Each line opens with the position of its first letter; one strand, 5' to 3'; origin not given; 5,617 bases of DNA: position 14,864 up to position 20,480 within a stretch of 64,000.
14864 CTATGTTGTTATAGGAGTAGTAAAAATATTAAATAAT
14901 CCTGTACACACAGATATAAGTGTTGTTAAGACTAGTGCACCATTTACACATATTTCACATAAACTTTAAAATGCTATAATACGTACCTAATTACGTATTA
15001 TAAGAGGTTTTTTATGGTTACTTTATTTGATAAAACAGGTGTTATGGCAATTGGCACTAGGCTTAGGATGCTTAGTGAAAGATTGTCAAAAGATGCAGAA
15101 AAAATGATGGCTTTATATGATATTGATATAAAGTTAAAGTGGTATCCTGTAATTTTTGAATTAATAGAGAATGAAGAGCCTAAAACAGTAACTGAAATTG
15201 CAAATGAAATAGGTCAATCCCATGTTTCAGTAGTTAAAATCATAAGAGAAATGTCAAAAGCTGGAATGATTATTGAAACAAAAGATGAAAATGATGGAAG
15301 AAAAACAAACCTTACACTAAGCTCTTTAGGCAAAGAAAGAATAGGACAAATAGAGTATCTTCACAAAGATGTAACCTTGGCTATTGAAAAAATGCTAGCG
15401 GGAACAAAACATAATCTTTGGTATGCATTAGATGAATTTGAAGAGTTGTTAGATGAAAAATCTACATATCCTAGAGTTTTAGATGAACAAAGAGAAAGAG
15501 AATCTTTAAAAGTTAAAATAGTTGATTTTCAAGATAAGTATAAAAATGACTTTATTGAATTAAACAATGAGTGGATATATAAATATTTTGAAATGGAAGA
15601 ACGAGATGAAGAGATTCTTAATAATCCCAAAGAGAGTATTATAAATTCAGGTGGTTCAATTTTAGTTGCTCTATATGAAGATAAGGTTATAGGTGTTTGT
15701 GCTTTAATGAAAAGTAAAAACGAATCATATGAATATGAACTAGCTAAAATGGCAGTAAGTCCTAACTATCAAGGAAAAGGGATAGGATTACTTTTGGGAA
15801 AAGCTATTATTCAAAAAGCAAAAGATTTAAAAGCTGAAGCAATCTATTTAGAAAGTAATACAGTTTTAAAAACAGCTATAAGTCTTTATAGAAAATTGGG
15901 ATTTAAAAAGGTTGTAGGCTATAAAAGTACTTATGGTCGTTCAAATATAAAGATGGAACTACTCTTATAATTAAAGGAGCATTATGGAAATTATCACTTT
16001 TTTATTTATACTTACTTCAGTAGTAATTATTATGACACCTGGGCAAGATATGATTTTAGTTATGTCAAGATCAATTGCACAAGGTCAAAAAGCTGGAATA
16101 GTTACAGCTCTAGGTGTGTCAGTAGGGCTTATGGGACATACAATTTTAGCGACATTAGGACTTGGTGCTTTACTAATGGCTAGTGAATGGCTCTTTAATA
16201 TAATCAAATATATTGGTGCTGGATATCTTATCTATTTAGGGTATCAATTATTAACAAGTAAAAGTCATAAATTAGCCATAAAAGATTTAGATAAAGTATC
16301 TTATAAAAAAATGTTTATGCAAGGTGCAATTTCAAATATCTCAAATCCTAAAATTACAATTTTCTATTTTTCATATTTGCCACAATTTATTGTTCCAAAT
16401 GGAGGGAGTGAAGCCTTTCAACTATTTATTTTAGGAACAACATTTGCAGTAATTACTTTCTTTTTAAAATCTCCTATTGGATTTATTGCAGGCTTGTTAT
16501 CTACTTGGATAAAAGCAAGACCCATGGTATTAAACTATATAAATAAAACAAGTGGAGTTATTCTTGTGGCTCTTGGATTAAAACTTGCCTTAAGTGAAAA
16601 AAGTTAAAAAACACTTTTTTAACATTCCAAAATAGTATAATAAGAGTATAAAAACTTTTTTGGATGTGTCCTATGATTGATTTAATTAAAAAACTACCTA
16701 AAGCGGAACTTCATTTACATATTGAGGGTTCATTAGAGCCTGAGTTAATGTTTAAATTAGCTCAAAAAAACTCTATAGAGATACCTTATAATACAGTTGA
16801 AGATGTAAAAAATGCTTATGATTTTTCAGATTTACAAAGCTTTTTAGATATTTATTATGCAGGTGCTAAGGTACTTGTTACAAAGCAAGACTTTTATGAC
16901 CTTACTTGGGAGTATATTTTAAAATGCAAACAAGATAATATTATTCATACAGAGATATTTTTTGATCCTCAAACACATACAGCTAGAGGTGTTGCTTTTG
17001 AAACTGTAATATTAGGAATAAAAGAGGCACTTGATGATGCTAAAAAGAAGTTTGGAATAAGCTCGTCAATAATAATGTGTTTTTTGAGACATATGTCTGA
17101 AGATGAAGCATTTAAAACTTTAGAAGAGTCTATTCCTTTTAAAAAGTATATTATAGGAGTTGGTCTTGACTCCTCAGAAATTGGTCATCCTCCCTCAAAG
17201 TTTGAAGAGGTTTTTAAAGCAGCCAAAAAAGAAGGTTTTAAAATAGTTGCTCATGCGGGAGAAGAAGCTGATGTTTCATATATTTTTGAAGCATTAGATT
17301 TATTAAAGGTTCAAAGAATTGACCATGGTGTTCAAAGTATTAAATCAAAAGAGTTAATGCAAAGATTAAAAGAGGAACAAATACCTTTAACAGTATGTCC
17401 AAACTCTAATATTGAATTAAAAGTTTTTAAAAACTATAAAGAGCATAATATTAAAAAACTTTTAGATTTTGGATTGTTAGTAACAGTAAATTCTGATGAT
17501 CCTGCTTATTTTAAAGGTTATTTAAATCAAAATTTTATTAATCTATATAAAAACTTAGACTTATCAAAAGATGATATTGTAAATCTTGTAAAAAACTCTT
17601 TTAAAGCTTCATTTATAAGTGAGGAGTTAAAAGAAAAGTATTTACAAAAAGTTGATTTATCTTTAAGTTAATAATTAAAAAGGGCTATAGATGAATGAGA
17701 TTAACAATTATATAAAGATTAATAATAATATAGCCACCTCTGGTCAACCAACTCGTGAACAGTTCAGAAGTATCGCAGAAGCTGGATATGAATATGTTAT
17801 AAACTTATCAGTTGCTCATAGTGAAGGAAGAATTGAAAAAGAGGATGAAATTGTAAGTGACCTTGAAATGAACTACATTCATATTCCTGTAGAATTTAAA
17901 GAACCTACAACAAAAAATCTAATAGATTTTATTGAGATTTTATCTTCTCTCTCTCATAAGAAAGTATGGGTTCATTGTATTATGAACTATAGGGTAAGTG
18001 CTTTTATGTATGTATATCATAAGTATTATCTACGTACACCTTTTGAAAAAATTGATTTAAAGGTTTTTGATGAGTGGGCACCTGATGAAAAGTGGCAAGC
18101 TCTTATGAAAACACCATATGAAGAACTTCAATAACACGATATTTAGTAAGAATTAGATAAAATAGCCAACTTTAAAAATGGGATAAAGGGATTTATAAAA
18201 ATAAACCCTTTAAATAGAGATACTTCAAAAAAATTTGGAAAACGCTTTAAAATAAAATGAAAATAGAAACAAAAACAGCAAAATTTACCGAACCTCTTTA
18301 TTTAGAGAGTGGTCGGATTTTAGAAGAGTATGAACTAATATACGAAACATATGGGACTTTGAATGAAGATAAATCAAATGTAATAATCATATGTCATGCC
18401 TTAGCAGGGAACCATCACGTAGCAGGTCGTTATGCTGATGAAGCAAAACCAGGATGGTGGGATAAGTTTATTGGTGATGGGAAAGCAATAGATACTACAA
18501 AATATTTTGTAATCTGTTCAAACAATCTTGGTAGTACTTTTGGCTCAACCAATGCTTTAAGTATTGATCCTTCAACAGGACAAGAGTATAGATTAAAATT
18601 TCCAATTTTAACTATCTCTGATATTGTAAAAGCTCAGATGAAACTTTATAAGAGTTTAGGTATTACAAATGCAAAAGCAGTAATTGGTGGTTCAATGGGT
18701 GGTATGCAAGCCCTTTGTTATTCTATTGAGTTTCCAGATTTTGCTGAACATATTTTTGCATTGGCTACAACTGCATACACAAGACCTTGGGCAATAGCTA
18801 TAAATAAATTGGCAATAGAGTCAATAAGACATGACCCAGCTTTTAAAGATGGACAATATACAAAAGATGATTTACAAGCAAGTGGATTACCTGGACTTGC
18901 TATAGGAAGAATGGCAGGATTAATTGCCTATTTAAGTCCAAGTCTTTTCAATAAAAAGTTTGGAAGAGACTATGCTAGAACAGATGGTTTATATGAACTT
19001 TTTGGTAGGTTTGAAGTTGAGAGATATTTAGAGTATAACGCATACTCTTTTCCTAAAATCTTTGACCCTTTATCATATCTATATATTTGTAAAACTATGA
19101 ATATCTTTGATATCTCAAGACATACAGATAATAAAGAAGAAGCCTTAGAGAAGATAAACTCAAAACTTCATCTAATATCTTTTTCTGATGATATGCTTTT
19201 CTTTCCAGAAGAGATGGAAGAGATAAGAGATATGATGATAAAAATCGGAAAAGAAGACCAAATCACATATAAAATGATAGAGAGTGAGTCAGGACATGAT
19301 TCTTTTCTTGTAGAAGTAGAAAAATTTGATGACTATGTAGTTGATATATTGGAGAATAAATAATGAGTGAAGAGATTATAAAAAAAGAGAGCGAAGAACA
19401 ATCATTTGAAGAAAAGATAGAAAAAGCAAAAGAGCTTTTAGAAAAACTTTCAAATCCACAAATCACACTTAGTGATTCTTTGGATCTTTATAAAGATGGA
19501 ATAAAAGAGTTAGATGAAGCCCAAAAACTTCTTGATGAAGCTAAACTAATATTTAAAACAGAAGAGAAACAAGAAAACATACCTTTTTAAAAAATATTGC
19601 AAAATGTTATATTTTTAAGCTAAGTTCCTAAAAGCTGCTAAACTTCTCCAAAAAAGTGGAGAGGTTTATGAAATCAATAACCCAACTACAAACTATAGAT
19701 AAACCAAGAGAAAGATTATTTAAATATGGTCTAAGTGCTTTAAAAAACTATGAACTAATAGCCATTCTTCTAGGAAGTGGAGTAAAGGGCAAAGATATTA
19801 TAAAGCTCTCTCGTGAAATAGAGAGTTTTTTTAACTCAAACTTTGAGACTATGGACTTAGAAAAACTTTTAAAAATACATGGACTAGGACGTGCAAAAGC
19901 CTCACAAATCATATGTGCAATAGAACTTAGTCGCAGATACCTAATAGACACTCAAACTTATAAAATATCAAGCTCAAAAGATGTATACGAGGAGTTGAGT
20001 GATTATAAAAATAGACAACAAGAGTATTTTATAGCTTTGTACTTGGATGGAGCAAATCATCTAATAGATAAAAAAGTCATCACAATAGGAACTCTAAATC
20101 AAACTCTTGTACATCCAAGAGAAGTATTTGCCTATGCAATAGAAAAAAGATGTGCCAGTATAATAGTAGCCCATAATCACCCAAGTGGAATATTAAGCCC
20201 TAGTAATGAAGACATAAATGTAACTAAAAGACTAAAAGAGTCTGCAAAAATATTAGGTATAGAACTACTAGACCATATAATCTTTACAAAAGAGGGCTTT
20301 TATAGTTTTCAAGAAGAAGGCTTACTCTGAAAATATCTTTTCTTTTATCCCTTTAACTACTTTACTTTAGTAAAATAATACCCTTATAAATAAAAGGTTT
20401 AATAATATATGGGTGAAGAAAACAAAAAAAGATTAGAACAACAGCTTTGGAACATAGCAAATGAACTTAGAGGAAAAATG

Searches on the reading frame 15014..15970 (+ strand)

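Call 20: search_protein_families(library=pfam, proteins=[window:15014-15970:+], max_evalue=0.001)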
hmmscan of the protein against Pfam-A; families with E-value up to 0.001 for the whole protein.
window:15014-15970:+ (318 aa): 8 families
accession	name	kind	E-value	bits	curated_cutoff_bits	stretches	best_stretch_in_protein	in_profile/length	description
PF00583.31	Acetyltransf_1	-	2.1e-16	60.7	20.7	1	190-297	10-116/116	Acetyltransferase (GNAT) family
PF13508.13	Acetyltransf_7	-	7e-16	58.8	27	1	213-299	2-84/84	Acetyltransferase (GNAT) domain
PF13673.13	Acetyltransf_10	-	6.9e-12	45.9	23.6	1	204-317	21-127/128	Acetyltransferase (GNAT) domain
PF12802.13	MarR_2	-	3.6e-09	37.1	27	1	38-96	2-60/61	MarR family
PF08445.16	FR47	-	3.5e-06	27.3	22.1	1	238-300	19-80/86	FR47-like protein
PF01047.28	MarR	-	8.9e-06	25.9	24.6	1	49-97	10-58/59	MarR family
PF13302.13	Acetyltransf_3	-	4.5e-05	24.6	25.4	1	195-298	35-138/138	Acetyltransferase (GNAT) domain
PF01325.25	Fe_dep_repress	-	0.00057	20.5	26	0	46-90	12-56/60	Iron dependent repressor, N-terminal DNA binding domain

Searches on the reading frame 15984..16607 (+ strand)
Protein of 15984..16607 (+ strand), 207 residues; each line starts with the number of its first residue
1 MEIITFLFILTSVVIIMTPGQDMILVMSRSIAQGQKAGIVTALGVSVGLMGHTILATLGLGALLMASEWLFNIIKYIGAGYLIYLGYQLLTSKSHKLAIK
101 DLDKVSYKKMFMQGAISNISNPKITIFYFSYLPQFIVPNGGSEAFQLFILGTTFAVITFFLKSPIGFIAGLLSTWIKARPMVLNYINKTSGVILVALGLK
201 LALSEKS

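Call 69: search_protein_families(library=pfam, proteins=[window:15984-16607:+], max_evalue=0.001)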
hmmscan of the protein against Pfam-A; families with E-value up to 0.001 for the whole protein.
window:15984-16607:+ (207 aa): 1 family
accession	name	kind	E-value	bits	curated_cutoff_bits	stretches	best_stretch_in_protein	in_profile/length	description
PF01810.24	LysE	-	3.4e-38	131.5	25.6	1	14-204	2-192/193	LysE type translocator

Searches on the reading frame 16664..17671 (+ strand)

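Call 20: search_protein_families(library=pfam, proteins=[window:16664-17671:+], max_evalue=0.001)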
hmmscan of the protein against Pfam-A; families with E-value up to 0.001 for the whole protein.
window:16664-17671:+ (335 aa): 1 family
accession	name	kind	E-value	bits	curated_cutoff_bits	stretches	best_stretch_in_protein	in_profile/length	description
PF00962.28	A_deaminase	-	4.5e-91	305.8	27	1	12-331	1-328/330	Adenosine deaminase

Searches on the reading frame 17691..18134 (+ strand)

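Call 69: search_protein_families(library=pfam, proteins=[window:17691-18134:+], max_evalue=0.001)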
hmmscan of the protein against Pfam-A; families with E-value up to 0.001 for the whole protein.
window:17691-18134:+ (147 aa): 2 families
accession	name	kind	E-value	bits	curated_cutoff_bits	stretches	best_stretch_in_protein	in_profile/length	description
PF22741.1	PTP-NADK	-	1.9e-08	34.3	27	1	14-114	30-133/163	DSP-PTPase phosphatase fused to NAD+ Kinase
PF22785.1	Tc-R-P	-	3.6e-05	24.7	27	1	19-97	10-87/106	Polymorphic toxin system, DSP-PTPase phosphatase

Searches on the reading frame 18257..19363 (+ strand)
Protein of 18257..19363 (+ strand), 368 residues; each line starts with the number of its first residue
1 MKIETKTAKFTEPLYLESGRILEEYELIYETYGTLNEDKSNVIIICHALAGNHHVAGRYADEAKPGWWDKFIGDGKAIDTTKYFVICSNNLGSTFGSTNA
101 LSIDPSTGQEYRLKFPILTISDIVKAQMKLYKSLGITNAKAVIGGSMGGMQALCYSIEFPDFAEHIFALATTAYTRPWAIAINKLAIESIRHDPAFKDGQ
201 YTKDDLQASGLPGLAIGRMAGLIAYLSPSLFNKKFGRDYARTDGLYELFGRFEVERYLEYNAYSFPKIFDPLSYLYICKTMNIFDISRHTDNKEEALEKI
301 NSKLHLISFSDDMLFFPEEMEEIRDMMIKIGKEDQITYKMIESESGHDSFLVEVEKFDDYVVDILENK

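Call 20: search_protein_families(library=pfam, proteins=[window:18257-19363:+], max_evalue=0.001)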
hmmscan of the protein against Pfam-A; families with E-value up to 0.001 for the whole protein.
window:18257-19363:+ (368 aa): 2 families
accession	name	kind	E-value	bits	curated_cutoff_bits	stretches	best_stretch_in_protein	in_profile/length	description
PF00561.26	Abhydrolase_1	-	3.2e-12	47.1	25.8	1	41-205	1-132/245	alpha/beta hydrolase fold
PF00756.26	Esterase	-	0.00092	19.5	22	0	121-191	103-160/251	Putative esterase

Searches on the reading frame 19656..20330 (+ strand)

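Call 69: search_protein_families(library=pfam, proteins=[window:19656-20330:+], max_evalue=0.001)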
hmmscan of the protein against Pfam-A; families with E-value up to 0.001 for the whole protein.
window:19656-20330:+ (224 aa): 2 families
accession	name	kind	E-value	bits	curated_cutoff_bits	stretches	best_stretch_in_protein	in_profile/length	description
PF04002.20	RadC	-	5.3e-44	149.5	22.1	1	104-223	1-121/121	RadC-like JAB domain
PF20582.4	UPF0758_N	-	2.4e-19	69.6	27.1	1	8-82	1-76/77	UPF0758 N-terminal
